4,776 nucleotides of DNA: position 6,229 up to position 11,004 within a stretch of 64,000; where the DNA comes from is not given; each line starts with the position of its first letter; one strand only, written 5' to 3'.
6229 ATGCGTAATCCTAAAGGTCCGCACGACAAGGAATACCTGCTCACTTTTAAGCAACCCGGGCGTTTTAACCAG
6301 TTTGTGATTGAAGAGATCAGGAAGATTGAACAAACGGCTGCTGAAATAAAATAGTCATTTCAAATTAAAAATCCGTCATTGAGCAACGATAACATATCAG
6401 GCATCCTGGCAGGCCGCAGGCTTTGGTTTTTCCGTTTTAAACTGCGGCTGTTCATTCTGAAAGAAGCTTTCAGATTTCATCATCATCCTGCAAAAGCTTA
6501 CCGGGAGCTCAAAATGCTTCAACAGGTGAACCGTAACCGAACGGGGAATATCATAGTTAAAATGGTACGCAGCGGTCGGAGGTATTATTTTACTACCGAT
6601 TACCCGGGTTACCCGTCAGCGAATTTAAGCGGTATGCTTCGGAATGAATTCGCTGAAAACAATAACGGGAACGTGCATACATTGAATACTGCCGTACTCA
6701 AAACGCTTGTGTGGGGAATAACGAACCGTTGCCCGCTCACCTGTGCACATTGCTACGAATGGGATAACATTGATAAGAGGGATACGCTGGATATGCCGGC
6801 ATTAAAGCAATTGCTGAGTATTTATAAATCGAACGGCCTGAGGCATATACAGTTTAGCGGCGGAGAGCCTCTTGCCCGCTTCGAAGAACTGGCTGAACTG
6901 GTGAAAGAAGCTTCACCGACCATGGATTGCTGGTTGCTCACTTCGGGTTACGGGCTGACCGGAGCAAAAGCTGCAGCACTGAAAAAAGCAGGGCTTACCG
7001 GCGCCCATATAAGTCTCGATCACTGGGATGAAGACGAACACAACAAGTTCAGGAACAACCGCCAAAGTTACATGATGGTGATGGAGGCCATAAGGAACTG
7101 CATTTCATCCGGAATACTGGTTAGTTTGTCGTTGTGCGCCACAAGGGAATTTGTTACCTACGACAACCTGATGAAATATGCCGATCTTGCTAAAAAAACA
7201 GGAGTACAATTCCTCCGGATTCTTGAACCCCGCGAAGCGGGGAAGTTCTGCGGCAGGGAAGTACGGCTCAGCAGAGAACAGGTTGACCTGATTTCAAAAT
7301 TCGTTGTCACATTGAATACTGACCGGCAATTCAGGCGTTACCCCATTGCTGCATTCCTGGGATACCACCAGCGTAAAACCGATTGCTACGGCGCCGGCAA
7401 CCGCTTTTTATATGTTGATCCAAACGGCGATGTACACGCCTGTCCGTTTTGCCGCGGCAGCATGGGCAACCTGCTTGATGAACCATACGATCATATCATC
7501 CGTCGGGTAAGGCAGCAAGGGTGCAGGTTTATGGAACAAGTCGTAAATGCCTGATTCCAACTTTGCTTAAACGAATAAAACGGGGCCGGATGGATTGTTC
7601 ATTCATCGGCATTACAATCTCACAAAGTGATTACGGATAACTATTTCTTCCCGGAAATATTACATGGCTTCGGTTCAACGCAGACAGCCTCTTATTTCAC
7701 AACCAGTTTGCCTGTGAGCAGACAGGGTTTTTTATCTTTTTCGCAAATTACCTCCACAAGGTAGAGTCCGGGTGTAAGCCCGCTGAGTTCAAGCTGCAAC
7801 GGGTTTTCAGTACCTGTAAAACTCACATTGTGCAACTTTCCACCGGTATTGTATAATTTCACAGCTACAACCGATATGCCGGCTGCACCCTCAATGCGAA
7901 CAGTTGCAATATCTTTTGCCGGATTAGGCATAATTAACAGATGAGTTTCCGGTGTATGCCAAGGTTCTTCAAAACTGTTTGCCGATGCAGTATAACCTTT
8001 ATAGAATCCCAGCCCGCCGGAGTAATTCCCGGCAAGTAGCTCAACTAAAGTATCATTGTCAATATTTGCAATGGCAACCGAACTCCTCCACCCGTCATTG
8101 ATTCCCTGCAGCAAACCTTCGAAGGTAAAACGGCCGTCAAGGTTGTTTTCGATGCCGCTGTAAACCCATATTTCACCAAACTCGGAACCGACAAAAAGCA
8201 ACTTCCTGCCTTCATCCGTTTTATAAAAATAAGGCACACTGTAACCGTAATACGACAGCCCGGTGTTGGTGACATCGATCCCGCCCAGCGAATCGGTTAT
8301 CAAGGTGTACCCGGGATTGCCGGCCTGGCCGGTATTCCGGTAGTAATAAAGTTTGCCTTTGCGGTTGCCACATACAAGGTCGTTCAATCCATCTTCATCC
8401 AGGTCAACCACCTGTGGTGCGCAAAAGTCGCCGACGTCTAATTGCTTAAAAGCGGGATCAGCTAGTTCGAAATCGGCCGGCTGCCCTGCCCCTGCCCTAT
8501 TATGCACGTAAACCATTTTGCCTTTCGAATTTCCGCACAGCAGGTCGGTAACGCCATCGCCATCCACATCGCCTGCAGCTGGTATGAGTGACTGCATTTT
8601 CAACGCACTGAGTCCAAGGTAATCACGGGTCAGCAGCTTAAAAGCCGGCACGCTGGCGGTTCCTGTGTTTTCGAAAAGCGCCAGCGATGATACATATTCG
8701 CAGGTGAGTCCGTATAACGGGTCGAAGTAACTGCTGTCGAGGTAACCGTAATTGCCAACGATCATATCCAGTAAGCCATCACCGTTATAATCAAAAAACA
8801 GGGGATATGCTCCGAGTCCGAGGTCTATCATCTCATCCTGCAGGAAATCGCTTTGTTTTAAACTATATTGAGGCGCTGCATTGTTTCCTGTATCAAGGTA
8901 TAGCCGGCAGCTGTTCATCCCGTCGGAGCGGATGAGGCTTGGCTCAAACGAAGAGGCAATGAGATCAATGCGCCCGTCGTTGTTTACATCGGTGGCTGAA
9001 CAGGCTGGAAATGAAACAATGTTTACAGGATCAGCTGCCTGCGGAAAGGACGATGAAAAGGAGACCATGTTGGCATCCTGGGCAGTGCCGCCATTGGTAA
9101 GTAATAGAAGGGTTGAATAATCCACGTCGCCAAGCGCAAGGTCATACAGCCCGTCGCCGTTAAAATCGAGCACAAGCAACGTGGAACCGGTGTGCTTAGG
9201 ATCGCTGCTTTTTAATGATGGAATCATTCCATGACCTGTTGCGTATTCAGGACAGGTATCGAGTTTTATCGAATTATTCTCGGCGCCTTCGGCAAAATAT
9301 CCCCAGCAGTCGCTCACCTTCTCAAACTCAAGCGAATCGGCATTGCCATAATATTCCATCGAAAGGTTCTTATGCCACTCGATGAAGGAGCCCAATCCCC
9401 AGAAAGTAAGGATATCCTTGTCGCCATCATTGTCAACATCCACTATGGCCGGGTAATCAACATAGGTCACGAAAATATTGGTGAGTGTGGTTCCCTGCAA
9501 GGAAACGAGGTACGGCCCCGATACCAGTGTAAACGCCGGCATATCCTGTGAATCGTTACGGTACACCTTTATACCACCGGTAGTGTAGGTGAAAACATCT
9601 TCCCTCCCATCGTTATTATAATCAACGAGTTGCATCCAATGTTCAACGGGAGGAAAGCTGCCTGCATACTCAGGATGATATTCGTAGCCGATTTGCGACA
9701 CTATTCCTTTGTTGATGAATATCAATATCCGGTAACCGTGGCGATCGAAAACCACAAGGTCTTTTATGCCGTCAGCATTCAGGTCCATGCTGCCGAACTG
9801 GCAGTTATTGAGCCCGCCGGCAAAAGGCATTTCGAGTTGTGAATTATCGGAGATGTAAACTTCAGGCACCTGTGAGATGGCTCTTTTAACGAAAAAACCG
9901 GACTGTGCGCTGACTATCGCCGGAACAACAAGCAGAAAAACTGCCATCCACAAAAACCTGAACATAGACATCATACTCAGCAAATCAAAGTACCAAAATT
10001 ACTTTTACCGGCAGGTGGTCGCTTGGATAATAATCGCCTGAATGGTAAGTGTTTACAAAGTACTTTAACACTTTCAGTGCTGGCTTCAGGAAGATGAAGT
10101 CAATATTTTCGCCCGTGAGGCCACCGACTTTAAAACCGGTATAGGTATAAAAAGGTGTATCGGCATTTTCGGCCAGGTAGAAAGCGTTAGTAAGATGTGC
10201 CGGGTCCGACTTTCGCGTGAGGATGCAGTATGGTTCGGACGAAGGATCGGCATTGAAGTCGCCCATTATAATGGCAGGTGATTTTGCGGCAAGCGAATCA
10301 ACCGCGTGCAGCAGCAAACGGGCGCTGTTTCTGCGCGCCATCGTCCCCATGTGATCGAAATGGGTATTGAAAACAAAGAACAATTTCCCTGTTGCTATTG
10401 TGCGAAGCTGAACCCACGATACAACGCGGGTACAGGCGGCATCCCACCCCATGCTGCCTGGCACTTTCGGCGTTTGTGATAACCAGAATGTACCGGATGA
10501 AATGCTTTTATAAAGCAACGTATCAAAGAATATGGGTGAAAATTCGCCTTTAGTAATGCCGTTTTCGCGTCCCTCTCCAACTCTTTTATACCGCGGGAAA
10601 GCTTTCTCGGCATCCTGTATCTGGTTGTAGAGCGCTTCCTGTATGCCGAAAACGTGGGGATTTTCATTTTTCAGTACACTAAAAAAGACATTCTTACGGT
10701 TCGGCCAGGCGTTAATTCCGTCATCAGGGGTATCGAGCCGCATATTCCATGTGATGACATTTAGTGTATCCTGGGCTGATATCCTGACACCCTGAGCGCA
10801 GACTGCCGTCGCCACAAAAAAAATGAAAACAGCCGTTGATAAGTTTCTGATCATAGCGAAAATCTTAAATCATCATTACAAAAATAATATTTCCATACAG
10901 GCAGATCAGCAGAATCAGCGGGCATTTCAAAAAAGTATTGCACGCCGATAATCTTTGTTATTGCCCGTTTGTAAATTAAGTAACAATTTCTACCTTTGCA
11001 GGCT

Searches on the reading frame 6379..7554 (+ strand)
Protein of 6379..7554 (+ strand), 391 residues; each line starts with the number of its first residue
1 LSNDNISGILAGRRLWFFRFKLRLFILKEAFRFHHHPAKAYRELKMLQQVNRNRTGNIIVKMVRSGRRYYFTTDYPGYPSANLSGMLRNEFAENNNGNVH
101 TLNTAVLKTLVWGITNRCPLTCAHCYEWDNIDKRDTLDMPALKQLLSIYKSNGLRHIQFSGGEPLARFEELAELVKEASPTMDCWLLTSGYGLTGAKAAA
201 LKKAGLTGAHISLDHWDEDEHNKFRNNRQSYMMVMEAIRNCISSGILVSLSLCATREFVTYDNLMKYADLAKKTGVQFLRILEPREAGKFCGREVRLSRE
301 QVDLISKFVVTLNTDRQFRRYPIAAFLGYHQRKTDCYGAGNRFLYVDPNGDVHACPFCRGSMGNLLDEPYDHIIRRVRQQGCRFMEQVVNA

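Call 15: search_protein_families(library=pfam, proteins=[window:6379-7554:+], max_evalue=0.001)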
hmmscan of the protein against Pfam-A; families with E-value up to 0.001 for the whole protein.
window:6379-7554:+ (391 aa): 3 families
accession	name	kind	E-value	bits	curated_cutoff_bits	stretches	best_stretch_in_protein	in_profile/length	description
PF04055.27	Radical_SAM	-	5.1e-22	79.2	29.5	1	114-252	3-147/166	Radical SAM superfamily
PF13353.11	Fer4_12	-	3e-08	34.5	22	1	116-199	13-100/137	4Fe-4S single cluster domain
PF13186.11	SPASM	-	0.00035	21.2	21.5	1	336-377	1-46/67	Iron-sulfur cluster-binding domain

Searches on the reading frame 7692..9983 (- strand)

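Call 15: search_protein_families(library=pfam, proteins=[window:7692-9983:-], max_evalue=0.001)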
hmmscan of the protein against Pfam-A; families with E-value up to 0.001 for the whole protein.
window:7692-9983:- (763 aa): 3 families
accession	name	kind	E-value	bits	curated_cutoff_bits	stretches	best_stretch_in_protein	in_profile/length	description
PF13517.12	FG-GAP_3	-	4.7e-32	110.8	26.9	4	398-482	1-60/61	FG-GAP-like repeat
PF01839.29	FG-GAP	-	1e-19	70.4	22.1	1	469-499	6-31/37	FG-GAP repeat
PF18962.6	Por_Secre_tail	-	1.1e-07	32.4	27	1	684-749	1-66/75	Secretion system C-terminal sorting domain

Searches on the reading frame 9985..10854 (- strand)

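Call 15: search_protein_families(library=pfam, proteins=[window:9985-10854:-], max_evalue=0.001)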
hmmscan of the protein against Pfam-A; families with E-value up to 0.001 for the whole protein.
window:9985-10854:- (289 aa): 1 family
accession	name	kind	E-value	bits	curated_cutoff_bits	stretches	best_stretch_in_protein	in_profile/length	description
PF03372.29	Exo_endo_phos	-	2.9e-18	66.9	24.5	1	34-280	1-225/225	Endonuclease/Exonuclease/phosphatase family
